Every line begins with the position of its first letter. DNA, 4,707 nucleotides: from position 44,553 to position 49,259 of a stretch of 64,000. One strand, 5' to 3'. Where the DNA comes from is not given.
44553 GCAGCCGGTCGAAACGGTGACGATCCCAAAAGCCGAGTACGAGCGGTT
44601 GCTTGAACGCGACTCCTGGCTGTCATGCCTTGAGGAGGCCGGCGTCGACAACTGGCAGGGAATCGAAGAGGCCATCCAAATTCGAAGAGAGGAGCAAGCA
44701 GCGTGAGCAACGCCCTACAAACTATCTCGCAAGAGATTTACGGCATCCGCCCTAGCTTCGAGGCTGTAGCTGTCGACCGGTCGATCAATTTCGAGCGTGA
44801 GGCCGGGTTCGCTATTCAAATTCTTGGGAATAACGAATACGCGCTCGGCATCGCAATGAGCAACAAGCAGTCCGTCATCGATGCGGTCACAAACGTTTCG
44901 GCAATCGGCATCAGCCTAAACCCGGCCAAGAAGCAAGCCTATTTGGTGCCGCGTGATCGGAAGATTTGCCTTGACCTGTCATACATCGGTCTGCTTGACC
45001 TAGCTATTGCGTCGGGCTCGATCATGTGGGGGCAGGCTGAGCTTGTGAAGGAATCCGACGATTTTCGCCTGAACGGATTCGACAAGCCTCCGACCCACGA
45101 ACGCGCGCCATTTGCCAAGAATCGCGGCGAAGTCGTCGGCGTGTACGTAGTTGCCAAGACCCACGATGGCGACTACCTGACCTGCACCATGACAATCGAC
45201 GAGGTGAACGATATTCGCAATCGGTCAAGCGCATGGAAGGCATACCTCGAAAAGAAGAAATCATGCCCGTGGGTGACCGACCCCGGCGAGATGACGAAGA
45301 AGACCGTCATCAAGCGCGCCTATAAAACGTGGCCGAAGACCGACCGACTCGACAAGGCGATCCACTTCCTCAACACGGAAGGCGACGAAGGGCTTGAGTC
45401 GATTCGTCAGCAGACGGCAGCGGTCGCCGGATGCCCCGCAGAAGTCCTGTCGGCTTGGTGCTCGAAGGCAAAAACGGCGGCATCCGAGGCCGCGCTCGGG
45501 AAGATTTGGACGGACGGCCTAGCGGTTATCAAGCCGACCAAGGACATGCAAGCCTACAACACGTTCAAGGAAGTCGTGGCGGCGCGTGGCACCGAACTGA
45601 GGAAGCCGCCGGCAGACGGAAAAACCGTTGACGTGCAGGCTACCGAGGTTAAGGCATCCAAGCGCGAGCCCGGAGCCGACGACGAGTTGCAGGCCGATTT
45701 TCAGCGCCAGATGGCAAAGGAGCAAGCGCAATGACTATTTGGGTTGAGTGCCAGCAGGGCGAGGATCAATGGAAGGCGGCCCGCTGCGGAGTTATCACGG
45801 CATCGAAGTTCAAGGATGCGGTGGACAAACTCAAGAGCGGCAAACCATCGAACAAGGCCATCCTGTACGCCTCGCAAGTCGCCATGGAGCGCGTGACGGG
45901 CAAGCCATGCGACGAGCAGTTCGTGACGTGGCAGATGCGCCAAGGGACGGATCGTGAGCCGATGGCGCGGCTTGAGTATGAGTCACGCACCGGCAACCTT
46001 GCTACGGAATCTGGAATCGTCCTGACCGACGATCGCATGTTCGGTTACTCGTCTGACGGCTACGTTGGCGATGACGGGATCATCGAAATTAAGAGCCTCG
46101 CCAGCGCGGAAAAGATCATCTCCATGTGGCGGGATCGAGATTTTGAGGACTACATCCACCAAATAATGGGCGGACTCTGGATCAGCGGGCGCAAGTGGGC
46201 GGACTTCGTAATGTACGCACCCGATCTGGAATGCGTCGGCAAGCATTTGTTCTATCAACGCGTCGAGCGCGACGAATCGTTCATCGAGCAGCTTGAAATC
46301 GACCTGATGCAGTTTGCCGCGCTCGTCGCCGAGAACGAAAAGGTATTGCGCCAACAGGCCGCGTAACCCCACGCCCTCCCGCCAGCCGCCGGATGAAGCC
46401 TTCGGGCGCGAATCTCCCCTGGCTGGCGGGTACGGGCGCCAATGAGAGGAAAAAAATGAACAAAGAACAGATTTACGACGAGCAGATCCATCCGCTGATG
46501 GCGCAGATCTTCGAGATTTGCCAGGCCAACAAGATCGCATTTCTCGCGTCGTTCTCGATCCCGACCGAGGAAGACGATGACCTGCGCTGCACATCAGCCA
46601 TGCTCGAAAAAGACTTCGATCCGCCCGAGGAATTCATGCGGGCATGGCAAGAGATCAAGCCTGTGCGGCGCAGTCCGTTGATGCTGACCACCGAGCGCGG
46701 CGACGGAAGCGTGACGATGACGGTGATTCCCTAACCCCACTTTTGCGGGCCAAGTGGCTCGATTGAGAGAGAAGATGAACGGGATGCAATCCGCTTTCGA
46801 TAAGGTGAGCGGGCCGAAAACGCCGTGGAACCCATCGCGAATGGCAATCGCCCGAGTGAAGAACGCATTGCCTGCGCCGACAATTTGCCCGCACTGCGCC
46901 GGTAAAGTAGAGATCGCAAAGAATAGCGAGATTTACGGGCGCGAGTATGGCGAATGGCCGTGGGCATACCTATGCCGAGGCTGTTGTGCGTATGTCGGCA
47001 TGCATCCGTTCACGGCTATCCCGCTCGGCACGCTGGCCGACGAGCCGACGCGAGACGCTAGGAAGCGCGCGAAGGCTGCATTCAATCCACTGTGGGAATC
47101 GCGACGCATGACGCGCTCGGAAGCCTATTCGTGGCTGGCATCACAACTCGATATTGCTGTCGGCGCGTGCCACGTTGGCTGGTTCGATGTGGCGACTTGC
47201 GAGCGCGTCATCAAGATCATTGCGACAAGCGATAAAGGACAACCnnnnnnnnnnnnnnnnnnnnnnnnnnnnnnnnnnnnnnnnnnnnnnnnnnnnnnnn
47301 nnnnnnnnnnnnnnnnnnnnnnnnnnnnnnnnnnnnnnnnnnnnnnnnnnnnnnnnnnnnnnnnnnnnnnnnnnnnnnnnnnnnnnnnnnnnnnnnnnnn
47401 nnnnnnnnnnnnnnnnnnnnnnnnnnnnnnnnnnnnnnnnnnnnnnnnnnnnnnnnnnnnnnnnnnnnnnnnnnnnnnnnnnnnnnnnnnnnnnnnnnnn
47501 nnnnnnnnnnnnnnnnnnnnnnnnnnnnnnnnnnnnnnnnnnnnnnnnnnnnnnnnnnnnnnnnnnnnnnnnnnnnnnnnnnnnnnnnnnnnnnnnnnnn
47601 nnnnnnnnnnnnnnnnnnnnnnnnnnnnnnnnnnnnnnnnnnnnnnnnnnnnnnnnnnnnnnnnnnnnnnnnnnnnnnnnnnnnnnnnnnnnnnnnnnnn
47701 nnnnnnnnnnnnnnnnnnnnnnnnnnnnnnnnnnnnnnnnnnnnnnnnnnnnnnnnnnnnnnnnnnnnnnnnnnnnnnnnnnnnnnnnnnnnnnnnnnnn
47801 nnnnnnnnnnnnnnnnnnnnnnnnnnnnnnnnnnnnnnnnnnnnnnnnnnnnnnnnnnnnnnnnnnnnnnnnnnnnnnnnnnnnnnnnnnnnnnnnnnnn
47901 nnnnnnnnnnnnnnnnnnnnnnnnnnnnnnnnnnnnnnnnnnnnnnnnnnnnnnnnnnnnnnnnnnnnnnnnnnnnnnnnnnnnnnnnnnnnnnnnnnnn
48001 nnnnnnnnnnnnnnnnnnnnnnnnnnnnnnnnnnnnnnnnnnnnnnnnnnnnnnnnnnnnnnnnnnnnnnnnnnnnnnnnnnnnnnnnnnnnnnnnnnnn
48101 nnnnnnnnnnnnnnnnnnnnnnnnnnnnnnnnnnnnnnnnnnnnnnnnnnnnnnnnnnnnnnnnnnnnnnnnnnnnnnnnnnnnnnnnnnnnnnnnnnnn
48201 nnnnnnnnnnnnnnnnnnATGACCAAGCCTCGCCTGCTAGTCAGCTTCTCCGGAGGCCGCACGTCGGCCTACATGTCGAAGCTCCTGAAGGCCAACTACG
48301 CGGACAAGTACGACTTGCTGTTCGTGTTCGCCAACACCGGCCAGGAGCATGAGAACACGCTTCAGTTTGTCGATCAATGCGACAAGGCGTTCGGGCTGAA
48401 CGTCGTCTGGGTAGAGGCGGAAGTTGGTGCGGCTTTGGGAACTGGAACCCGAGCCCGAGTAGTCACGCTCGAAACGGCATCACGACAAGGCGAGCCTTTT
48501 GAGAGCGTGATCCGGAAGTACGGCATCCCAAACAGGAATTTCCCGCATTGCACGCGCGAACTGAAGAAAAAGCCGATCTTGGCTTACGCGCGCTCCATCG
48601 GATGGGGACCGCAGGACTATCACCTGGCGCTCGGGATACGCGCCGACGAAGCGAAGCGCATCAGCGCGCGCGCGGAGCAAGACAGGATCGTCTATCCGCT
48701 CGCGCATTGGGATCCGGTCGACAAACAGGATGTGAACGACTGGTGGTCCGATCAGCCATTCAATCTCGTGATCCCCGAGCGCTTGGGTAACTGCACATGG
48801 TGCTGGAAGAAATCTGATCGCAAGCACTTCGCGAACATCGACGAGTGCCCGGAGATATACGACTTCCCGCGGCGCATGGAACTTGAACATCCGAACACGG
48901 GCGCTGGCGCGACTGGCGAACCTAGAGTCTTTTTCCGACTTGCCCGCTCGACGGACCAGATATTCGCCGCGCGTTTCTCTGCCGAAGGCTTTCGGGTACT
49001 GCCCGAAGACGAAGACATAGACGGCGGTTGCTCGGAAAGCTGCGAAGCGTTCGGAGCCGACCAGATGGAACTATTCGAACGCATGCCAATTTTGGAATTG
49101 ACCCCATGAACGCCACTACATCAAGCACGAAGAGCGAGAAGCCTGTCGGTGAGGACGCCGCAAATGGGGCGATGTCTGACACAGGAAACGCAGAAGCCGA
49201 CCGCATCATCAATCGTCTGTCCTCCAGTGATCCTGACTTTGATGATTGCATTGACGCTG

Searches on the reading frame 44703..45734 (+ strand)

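Call 71: search_protein_families(library=phrogs, proteins=[window:44703-45734:+], max_evalue=0.00001)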
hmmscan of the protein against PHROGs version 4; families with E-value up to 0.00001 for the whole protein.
window:44703-45734:+ (343 aa): 1 family
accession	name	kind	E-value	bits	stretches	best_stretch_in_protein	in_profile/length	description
phrog_148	-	DNA, RNA and nucleotide metabolism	7.3e-62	211.1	1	5-335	26-331/387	RecT-like ssDNA annealing protein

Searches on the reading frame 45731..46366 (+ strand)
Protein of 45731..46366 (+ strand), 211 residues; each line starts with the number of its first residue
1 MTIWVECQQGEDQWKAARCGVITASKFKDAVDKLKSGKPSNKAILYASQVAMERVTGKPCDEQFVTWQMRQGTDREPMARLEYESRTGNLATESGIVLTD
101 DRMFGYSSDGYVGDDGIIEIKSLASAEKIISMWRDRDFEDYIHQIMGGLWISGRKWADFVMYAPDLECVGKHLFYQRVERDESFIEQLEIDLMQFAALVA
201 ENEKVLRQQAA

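Call 71: search_protein_families(library=phrogs, proteins=[window:45731-46366:+], max_evalue=0.00001)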
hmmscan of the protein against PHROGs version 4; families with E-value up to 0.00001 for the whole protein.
window:45731-46366:+ (211 aa): 4 families
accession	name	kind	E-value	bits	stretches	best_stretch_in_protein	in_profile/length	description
phrog_149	-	DNA, RNA and nucleotide metabolism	9.1e-38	131.3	1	4-208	594-802/1242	exonuclease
phrog_434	-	DNA, RNA and nucleotide metabolism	5.2e-13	49.9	1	8-201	54-238/372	RecE-like recombination exonuclease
phrog_19855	-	head and packaging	1.8e-07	30.1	1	66-188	515-626/1257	virion structural protein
phrog_19459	-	unknown function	5e-06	27.3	0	8-38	18-48/73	-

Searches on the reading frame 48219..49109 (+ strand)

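Call 71: search_protein_families(library=phrogs, proteins=[window:48219-49109:+], max_evalue=0.00001)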
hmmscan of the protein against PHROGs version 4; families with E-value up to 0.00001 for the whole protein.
window:48219-49109:+ (296 aa): 3 families
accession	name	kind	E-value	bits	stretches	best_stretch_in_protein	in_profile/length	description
phrog_424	-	moron, auxiliary metabolic gene and host takeover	1.2e-55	190.3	1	2-282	159-422/460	phosphoadenosine phosphosulfate reductase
phrog_33262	-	moron, auxiliary metabolic gene and host takeover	1.9e-37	129.9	1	8-278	5-274/495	phosphoadenosine phosphosulfate reductase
phrog_15238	-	unknown function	5.2e-08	34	1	6-68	14-79/215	-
